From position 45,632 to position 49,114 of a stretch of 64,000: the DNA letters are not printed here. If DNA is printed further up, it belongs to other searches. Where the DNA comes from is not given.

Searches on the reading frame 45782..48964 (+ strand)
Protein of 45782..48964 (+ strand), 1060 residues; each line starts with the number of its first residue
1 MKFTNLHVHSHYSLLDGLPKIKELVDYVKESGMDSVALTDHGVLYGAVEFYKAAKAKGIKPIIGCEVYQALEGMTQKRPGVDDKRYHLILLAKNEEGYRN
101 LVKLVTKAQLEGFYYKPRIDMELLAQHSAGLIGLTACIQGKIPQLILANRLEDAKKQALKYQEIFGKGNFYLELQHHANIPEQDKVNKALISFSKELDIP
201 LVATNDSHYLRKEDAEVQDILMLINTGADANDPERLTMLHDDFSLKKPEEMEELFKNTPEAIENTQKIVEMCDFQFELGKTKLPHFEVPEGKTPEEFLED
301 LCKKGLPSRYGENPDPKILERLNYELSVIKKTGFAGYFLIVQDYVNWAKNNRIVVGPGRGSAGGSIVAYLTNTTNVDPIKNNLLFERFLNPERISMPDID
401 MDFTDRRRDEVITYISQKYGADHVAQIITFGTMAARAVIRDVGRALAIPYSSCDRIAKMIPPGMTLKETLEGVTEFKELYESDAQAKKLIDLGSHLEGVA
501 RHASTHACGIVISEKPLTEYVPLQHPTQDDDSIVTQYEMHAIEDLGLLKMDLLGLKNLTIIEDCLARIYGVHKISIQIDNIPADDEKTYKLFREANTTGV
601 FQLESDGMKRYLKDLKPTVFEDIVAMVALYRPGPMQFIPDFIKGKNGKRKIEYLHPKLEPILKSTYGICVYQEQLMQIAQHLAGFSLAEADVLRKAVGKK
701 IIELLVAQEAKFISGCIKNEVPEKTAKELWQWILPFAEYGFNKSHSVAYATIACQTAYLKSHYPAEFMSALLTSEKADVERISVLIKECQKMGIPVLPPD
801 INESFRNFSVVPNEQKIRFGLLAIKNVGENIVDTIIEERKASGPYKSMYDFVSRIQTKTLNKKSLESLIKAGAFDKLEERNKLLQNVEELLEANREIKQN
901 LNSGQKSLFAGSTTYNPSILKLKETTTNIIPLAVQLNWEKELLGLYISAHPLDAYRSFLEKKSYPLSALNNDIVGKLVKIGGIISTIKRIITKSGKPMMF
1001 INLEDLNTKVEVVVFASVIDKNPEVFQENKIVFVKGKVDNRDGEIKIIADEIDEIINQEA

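Call 15: search_protein_families(library=pfam, proteins=[window:45782-48964:+])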
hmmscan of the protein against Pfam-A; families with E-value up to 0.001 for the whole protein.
window:45782-48964:+ (1060 aa): 5 families
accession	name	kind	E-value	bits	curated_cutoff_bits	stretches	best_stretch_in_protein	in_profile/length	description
PF07733.18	DNA_pol3_alpha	-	1.8e-105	352.7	23.9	1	297-554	2-260/260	Bacterial DNA polymerase III alpha NTPase domain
PF17657.6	DNA_pol3_finger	-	8.2e-64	214.4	22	1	557-719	1-165/166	Bacterial DNA polymerase III alpha subunit finger domain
PF02811.25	PHP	-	9.7e-60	202.1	26.4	1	6-177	2-164/164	PHP domain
PF14579.12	HHH_6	-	3e-31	107.9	25.6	1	793-880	1-87/90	Helix-hairpin-helix motif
PF01336.31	tRNA_anti-codon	-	5.3e-12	46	27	1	978-1054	1-74/75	OB-fold nucleic acid binding domain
